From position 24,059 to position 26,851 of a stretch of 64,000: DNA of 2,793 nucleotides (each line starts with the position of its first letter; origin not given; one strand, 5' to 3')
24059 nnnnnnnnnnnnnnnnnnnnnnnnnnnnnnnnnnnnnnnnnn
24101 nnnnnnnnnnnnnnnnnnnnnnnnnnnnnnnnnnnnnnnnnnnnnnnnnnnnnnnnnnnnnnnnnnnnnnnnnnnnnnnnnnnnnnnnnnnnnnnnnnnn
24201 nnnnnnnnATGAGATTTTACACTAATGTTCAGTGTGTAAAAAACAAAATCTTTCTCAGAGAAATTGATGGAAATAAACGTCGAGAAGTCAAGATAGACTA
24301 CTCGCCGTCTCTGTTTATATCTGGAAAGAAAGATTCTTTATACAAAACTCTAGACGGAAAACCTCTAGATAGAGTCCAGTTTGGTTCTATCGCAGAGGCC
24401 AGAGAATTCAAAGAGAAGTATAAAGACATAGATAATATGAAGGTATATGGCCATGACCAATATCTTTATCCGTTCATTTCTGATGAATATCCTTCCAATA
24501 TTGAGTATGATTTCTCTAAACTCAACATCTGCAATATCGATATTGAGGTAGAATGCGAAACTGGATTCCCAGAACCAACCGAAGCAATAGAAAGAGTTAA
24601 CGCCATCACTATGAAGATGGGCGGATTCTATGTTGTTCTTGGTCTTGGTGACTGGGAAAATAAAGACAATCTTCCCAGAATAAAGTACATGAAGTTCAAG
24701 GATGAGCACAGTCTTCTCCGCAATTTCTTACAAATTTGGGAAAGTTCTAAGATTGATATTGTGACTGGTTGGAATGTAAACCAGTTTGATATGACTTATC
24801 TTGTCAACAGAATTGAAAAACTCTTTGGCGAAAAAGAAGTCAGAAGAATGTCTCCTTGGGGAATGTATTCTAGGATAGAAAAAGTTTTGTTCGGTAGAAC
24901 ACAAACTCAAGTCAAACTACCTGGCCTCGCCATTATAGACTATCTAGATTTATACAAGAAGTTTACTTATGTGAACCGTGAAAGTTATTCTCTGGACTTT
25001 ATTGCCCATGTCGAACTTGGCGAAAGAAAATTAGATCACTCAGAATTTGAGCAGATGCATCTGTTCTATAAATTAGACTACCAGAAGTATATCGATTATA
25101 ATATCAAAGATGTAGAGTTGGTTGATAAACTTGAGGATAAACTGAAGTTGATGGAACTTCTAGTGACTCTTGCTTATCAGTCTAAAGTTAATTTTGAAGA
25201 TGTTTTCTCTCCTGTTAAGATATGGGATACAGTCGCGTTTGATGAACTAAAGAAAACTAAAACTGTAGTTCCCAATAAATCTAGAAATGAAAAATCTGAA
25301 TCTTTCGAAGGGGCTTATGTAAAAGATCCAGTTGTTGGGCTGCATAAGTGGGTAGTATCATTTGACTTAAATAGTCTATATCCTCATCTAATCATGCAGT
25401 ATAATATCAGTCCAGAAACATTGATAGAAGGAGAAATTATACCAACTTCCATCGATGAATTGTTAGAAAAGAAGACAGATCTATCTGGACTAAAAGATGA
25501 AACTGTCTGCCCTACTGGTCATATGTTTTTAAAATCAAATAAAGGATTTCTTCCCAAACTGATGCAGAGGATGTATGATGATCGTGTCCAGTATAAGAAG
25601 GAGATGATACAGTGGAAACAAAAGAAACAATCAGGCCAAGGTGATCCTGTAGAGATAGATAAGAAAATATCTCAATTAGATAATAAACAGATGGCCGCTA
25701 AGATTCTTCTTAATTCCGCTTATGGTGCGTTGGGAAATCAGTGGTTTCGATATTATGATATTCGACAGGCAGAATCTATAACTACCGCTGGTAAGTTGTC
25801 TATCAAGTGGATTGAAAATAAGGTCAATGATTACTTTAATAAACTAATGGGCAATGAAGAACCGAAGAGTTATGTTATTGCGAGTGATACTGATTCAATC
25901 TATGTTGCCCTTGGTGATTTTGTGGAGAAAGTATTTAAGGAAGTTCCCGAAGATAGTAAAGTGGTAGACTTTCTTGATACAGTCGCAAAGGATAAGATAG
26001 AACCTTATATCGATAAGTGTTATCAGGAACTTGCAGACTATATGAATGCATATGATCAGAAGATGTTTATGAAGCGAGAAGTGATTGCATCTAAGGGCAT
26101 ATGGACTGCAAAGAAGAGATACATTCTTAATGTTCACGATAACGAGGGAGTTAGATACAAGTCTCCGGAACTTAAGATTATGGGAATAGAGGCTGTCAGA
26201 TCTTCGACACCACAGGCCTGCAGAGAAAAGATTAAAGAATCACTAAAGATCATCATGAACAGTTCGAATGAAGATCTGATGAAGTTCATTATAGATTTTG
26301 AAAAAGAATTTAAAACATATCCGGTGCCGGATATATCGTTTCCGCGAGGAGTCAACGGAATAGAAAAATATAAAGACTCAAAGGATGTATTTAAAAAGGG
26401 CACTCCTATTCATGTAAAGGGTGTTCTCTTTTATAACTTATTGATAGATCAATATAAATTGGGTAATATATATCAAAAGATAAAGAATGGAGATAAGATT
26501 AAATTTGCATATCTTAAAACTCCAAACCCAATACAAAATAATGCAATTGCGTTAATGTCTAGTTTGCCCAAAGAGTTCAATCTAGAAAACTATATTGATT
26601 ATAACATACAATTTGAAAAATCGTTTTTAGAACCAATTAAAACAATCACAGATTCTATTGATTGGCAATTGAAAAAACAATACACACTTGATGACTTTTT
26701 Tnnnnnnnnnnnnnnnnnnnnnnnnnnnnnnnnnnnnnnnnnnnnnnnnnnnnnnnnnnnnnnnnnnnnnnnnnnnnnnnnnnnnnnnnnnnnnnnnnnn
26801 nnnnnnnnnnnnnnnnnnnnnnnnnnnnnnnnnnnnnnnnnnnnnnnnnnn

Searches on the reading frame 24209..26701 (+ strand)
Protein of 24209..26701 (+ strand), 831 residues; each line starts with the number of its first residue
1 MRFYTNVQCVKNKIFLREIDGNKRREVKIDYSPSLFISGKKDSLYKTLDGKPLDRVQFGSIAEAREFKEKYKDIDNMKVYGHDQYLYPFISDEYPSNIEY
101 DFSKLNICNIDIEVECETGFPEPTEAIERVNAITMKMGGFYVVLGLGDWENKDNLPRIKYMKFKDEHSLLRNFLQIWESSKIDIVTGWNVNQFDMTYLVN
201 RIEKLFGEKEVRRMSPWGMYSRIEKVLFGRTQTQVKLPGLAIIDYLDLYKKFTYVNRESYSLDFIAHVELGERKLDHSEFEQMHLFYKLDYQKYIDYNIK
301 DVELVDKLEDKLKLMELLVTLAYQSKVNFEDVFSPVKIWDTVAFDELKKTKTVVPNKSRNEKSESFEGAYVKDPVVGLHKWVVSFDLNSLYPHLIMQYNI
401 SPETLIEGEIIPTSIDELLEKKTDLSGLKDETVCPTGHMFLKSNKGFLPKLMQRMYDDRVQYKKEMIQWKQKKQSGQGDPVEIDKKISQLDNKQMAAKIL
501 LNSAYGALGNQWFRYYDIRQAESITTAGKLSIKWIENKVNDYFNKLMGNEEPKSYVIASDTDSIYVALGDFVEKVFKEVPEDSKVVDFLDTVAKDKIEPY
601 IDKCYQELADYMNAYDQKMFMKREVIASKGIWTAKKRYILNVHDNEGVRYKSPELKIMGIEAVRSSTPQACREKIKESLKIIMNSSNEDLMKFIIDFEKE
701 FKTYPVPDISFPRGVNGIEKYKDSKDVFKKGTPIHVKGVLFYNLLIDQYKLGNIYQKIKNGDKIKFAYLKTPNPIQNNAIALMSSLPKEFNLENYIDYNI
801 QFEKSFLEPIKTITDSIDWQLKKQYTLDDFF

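Call 20: search_dna_similar(query=window:24209-26701:+, collection=phages, mode=protein, max_rows=15)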
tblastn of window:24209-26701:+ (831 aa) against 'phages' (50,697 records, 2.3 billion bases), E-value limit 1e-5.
Records with a match: 2673; places in all: 2815; records where one place covers at least 80% of the query: 2408.
Best place of each record, by identity: <60% 2673.
By first word of the organism name: Escherichia 676; Synechococcus 377; Klebsiella 334; Salmonella 201; Vibrio 136; Aeromonas 92; Shigella 89; Acinetobacter 73; Cyanophage 61; Enterobacter 59; and 66 more.
By host as written in the record: - 469; Escherichia coli 281; Klebsiella pneumoniae 115; Synechococcus 107; Synechococcus sp. 38; Aeromonas salmonicida 38; Escherichia coli O157:H7 38; Salmonella enterica 30; and 585 more.
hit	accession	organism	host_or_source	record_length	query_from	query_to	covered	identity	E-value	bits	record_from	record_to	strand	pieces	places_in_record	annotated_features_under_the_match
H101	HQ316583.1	Synechococcus phage S-SSM4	Synechococcus sp. WH8018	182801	1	831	100%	51.2%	0e+0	820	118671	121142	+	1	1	DNA polymerase | hypothetical protein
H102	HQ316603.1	Cyanophage S-SSM6b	Synechococcus sp. WH8109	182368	1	831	100%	51.2%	0e+0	820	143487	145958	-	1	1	hypothetical protein (x2)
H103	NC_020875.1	Synechococcus phage S-SSM4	Synechococcus sp. WH8018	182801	1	831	100%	51.2%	0e+0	820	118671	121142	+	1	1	DNA polymerase | hypothetical protein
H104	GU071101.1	Prochlorococcus phage P-HM1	Prochlorococcus sp. MED4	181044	1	831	100%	50.6%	0e+0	801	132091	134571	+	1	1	gp43: DNA polymerase | uvsX: UvsX RecA-like protein | hypothetical protein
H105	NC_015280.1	Prochlorococcus phage P-HM1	Prochlorococcus sp. MED4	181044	1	831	100%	50.6%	0e+0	801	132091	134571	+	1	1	gp43: DNA polymerase | uvsX: UvsX RecA-like protein | hypothetical protein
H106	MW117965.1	Synechococcus phage S-H38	Synechococcus sp. MW02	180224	1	831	100%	50.6%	0e+0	810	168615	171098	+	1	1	DNA polymerase | hypothetical protein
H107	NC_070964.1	Synechococcus phage S-H38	Synechococcus sp. MW02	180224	1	831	100%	50.6%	0e+0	810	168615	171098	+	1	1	DNA polymerase | hypothetical protein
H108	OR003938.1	Synechococcus phage DSL-LC03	Synechococcus sp.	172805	1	831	100%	50.6%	0e+0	821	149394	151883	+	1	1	DNA polymerase | hypothetical protein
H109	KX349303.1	Cyanophage S-RIM14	Synechococcus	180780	1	831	100%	50.3%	0e+0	813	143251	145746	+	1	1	DNA polymerase | hypothetical protein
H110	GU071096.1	Synechococcus phage S-ShM2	Synechococcus sp. WH8102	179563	1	831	100%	50.3%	0e+0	813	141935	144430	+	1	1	gp43: DNA polymerase | hypothetical protein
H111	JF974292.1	Cyanophage S-SSM2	Synechococcus sp. WH8102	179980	1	831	100%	50.3%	0e+0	813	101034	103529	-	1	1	DNA polymerase | hypothetical protein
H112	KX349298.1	Cyanophage S-RIM14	Synechococcus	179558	1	831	100%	50.3%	0e+0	813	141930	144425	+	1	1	DNA polymerase | hypothetical protein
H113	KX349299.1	Cyanophage S-RIM14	Synechococcus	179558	1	831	100%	50.3%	0e+0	813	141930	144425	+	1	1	DNA polymerase | hypothetical protein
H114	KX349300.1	Cyanophage S-RIM14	Synechococcus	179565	1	831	100%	50.3%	0e+0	813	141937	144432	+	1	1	DNA polymerase | hypothetical protein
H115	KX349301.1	Cyanophage S-RIM14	Synechococcus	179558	1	831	100%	50.3%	0e+0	813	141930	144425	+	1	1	DNA polymerase | hypothetical protein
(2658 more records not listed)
